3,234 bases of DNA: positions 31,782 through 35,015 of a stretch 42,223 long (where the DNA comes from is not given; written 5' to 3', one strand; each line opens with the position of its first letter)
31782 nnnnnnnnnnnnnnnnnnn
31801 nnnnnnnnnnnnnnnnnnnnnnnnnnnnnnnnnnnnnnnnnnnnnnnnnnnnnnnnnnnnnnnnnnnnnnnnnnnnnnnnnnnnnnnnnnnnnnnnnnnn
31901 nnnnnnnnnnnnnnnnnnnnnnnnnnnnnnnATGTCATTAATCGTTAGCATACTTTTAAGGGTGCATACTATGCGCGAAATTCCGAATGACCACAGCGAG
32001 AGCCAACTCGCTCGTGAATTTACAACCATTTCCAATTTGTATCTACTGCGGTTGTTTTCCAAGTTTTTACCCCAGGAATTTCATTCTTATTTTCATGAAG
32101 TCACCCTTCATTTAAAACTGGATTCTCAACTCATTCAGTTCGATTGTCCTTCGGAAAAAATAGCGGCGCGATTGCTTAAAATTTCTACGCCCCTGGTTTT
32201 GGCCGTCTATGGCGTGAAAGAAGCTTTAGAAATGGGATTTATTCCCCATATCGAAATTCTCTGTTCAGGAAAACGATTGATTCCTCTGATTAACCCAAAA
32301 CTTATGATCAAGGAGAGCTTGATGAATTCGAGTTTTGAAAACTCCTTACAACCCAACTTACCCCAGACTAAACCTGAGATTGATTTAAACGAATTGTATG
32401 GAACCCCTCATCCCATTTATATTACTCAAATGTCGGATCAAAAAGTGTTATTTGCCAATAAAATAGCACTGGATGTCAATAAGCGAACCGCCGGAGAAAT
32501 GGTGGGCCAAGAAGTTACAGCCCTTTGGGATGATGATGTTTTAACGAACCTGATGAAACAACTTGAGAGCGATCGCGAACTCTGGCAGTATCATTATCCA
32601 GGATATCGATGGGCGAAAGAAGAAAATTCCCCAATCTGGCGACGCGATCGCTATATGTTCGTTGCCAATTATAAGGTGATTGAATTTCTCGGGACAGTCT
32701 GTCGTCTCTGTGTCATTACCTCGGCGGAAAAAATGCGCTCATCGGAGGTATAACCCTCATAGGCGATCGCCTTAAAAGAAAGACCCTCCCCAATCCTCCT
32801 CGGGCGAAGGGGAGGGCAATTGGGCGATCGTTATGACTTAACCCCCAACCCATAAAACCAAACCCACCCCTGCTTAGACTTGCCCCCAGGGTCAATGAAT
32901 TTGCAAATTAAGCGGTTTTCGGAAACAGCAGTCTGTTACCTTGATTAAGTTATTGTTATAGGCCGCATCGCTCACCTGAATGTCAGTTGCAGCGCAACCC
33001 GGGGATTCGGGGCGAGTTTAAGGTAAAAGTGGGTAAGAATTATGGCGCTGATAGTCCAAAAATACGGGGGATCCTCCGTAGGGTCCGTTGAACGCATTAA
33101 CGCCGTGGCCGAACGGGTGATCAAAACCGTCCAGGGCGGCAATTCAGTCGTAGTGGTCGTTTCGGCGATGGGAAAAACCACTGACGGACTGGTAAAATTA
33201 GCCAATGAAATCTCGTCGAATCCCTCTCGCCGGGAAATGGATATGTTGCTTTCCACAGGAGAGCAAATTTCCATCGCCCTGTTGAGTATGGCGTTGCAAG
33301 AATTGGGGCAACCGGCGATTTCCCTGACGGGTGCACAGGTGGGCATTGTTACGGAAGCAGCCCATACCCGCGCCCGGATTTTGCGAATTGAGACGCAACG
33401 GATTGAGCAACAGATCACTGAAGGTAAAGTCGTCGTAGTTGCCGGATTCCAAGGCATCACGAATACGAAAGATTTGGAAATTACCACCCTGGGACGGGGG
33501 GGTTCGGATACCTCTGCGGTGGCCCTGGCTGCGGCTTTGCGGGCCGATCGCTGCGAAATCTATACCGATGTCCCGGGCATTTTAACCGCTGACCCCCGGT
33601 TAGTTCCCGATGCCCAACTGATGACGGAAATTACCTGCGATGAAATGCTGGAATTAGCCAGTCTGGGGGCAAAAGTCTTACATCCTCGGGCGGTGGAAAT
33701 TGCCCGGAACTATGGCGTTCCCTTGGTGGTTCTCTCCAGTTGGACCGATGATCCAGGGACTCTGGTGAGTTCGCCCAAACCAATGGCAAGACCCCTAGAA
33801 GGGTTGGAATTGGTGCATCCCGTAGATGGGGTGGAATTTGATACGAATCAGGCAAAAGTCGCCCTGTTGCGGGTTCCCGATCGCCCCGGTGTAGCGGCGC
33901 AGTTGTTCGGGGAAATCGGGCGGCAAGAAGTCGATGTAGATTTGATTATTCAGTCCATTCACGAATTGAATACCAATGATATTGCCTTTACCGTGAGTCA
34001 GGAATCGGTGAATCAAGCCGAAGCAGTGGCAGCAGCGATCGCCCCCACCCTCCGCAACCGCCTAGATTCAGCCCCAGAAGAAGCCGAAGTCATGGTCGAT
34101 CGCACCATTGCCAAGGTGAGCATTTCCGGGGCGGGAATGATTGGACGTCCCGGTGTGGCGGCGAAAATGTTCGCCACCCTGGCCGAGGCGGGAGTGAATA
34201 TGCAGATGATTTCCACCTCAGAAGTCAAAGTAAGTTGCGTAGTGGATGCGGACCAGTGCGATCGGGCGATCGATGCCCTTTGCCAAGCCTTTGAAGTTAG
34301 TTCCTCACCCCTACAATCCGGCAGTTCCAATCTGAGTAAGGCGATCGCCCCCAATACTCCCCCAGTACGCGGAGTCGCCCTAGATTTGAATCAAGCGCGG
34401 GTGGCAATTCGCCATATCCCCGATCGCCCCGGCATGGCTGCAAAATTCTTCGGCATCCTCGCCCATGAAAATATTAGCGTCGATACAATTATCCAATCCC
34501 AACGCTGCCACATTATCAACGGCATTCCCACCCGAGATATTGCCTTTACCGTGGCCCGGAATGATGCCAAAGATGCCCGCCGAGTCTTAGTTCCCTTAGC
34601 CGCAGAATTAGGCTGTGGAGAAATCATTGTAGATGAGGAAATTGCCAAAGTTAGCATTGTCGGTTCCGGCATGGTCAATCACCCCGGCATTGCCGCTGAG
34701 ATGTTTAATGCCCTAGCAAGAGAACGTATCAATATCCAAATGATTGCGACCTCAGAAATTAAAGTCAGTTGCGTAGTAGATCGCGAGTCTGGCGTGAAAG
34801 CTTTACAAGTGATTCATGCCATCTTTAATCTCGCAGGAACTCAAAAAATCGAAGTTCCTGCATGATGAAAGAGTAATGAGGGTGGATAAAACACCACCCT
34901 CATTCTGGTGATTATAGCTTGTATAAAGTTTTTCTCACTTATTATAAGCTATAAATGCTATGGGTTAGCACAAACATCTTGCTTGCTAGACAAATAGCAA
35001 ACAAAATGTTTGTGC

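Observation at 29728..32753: Truncated IS1595 transposase and an extreme AT-rich tract next to a double-HTH/PAS two-gene operon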

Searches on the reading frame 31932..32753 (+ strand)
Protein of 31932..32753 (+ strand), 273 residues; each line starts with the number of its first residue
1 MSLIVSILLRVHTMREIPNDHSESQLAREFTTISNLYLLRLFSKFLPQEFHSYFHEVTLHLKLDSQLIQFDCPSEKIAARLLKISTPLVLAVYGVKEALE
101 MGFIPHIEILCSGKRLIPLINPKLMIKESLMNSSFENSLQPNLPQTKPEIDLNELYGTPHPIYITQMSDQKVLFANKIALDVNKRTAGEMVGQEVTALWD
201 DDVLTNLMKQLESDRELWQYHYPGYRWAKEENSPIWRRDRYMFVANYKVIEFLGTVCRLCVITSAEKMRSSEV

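Call 4: search_protein_families(library=pfam, proteins=[window:31932-32753:+], max_evalue=1)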
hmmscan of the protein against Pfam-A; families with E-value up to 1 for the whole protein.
window:31932-32753:+ (273 aa): 2 families
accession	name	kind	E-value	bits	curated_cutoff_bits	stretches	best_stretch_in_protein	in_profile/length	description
PF13426.13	PAS_9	-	0.059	14.1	27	1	161-221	3-64/103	PAS domain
PF19227.5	Salyut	-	0.24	12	27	1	34-69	8-50/51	Salyut domain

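Call 6: search_protein_families(library=ncbifam, proteins=[window:31932-32753:+], max_evalue=1)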
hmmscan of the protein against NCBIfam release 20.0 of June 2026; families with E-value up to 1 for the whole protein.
window:31932-32753:+ (273 aa): 0 families

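Call 8: find_homologous_proteins(query=window:31932-32753:+)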
Query window:31932-32753:+ (273 aa): 22 proteins with E <= 0.001 among 627 candidates.
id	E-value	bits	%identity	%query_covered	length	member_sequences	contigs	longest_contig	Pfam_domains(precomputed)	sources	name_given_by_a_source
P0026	8.9e-172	588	100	95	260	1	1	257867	-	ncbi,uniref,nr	ncbi:hypothetical protein NG796_04020 [Laspinema sp. A4]|uniref:hypothetical protein n=1 Tax=Laspine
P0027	1.4e-145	502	84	95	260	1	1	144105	-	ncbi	-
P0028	3.0e-143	494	85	95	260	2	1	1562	-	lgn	-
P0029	5.5e-101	356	61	94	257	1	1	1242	-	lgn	-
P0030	4.9e-92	326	57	92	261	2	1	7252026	-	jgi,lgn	jgi:hypothetical protein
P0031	2.6e-90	321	56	95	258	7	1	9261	-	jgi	jgi:hypothetical protein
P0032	9.0e-90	319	54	92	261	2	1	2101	-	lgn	-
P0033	1.4e-89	318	56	95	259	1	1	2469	-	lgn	-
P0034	2.0e-89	318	55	95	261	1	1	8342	-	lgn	-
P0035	1.1e-88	315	54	93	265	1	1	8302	-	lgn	-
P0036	1.6e-88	315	56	95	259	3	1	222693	-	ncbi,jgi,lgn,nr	ncbi:MAG: hypothetical protein KME19_10505 [Microcoleus vaginatus WJT46-NPBG5]|jgi:hypothetical prot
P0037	3.1e-88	314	57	93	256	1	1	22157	-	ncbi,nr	ncbi:MAG TPA: PAS domain-containing protein [Kamptonema sp.]|nr:PAS domain-containing protein [Kampt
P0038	1.1e-87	312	55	92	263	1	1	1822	-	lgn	-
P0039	1.3e-87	312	55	92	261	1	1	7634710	-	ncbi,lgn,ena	-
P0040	3.7e-87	310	55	93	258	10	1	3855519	-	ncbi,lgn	ncbi:hypothetical protein [Phormidium nigroviride]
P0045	6.2e-83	296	52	92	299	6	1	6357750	-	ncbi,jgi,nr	ncbi:hypothetical protein [Oxynema aestuarii]|nr:hypothetical protein [Oxynema aestuarii]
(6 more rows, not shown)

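Call 19: search_solved_structures(query=window:31932-32753:+, max_evalue=1, show_alignments=1)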
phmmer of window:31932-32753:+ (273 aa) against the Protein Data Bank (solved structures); distinct sequences matched with E-value up to 1: 0.

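Call 36: predict_structure(alignment_id=A2)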
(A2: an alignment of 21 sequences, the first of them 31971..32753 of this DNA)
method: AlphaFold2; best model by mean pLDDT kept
length: 260 residues; sequences in the alignment: 21
mean_pLDDT: 67.6   pTM: 0.42
mean pLDDT of the five models: 67.6, 54.2, 54.0, 52.4, 51.7
residues with pLDDT >= 90: 2; 70-90: 130; 50-70: 89; < 50: 39
segments of 3 or more residues with pLDDT < 50: 1-6, 103-106, 119-145
pLDDT, mean of each block of 10 residues (from residue 1): 47 74 85 87 87 84 67 79 84 74 53 50 34 34 55 68 63 61 63 76 73 71 76 73 72 68
secondary structure, 60 per line:
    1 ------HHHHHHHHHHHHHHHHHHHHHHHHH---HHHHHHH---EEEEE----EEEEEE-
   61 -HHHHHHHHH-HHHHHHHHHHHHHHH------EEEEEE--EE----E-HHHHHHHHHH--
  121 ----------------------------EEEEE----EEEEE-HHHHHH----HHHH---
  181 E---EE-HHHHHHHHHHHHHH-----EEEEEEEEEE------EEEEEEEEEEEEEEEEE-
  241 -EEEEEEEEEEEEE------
elements in order: H7-31 H35-41 E45-49 E54-59 H62-70 H72-86 E93-98 H109-118 E149-153 E158-162 H164-169 H174-177 H188-201 E207-216 E223-239 E242-254

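Call 61: find_encoding_contigs(protein=P0045, flank=6000, max_places=1)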
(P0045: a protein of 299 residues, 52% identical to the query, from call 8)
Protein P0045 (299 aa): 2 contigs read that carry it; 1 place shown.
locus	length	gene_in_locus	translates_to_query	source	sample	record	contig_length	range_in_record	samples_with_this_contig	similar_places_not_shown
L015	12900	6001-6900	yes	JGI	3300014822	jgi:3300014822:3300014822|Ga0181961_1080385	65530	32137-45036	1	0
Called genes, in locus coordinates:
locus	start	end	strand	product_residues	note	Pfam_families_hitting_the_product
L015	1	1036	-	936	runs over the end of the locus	-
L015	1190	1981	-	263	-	PF13529:Peptidase_C39_2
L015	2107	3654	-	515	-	PF13529:Peptidase_C39_2, PF01471:PG_binding_1 (weak), PF00182:Glyco_hydro_19 (faint)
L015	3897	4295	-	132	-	PF12760:Zn_ribbon_IS1595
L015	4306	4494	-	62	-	-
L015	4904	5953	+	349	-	-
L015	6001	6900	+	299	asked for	-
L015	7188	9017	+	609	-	PF00696:AA_kinase, PF01842:ACT (weak), PF13840:ACT_7, PF22468:ACT_9, PF01842:ACT, PF22468:ACT_9, PF13840:ACT_7, PF22468:ACT_9, +2 more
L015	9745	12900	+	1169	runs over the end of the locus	PF13699:eCIS_core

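Call 62: find_encoding_contigs(protein=P0040, flank=6000, max_places=1)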
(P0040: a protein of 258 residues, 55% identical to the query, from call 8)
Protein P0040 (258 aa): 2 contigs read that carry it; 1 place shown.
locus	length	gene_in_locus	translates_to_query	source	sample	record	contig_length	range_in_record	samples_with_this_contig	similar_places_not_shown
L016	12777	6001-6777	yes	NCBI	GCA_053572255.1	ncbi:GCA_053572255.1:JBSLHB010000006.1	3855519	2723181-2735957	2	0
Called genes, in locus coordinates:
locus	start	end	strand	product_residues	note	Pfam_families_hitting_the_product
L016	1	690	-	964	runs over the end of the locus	PF13676:TIR_2, PF24807:WD40_CDC20-Fz, PF24782:WD40_MABP1-WDR62_2nd, PF25168:Beta-prop_WDR36-Utp21_2nd, PF25173:Beta-prop_WDR3_1st, PF00400:WD40, PF23381:Beta-prop_IFT122_1st, PF23409:Beta-prop_EML, +138 more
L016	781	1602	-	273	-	PF12385:Peptidase_C70 (faint), PF13529:Peptidase_C39_2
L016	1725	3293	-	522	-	PF13529:Peptidase_C39_2, PF00182:Glyco_hydro_19 (weak)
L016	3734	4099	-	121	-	PF12760:Zn_ribbon_IS1595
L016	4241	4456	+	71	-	-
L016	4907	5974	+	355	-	-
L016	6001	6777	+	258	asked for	-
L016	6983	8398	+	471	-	PF12323:HTH_OrfB_IS605 (weak), PF01385:OrfB_IS605, PF07282:Cas12f1-like_TNB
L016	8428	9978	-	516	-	PF01225:Mur_ligase, PF08245:Mur_ligase_M, PF02875:Mur_ligase_C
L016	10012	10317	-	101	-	PF05768:Glrx-like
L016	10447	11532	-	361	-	PF13432:TPR_16 (weak), PF13371:TPR_9 (weak), PF00515:TPR_1 (weak), PF13371:TPR_9 (weak), PF00515:TPR_1, PF07719:TPR_2 (weak), PF13414:TPR_11, PF13432:TPR_16, +10 more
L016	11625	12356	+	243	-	PF01507:PAPS_reduct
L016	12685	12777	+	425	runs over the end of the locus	PF01068:DNA_ligase_A_M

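Call 72: search_protein_families(library=pfam, alignment_id=A2, max_evalue=0.1)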
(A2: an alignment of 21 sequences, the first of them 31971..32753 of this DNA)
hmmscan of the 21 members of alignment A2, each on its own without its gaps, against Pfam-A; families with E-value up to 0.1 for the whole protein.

A. member 1, window:31971-32753:+ (260 aa): 1 family
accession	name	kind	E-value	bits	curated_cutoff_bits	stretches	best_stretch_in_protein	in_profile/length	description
PF13426.13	PAS_9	-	0.055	14.2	27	1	148-208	3-64/103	PAS domain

B. families by the number of members that match (of 21 scanned): 4 families
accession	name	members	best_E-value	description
PF13426.13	PAS_9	14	0.0037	PAS domain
PF18680.6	SPECT1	1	0.027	Plasmodium host cell traversal SPECT1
PF08448.16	PAS_4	1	0.073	PAS fold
PF06100.17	MCRA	1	0.078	MCRA family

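Call 96: search_protein_families(library=padloc, proteins=[window:31971-32753:+], max_evalue=0.01)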
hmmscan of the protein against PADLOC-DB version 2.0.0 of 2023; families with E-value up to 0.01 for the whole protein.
window:31971-32753:+ (260 aa): 0 families

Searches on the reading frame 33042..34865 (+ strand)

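Call 6: search_protein_families(library=ncbifam, proteins=[window:33042-34865:+], max_evalue=1)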
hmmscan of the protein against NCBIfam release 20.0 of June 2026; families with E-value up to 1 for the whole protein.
window:33042-34865:+ (607 aa): 38 families (the best 25 are shown)
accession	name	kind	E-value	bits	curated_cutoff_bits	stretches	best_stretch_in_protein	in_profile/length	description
NF005656.0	PRK07431.1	equivalog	1.8e-287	954.7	657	1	1-600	1-585/587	aspartate kinase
NF005155.0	PRK06635.1-4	equivalog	6.3e-209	694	346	2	1-421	1-405/407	aspartate kinase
NF005156.0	PRK06635.1-5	equivalog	3.4e-188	625.5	594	2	1-424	1-407/411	aspartate kinase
NF005154.0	PRK06635.1-2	equivalog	7.9e-181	601.8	376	2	2-419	3-404/407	aspartate kinase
NF005153.0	PRK06635.1-1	equivalog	1.9e-178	593.8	585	2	1-421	1-409/421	aspartate kinase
TIGR00657.1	asp_kinases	subfamily_domain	2.9e-175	583.6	208.7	3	63-418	103-441/442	aspartate kinase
TIGR00656.1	asp_kin_monofn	equivalog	1.9e-161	537.6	402.25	2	1-418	1-405/407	aspartate kinase, monofunctional class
NF005161.0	PRK06635.2-5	equivalog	7e-127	423.6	586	2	4-419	6-402/402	aspartate kinase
NF006068.0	PRK08210.1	equivalog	6.8e-122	407.5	474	2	1-420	1-403/405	aspartate kinase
NF004938.0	PRK06291.1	equivalog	1.3e-107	360.4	528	3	63-420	119-464/468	aspartate kinase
NF006459.0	PRK08841.1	equivalog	9.4e-103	344.2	535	3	1-266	3-265/395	aspartate kinase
NF005157.0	PRK06635.2-1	equivalog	2.1e-92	310.1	832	2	5-419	6-401/401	aspartate kinase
NF006959.0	PRK09436.1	equivalog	4.9e-89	299.4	726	3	65-417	118-459/819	bifunctional aspartate kinase/homoserine dehydrogenase I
NF005158.0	PRK06635.2-2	equivalog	3.2e-83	279.8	717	2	1-420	1-401/401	aspartate kinase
NF006570.0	PRK09084.1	equivalog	4.7e-71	240.2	455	3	60-417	106-448/452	lysine-sensitive aspartokinase 3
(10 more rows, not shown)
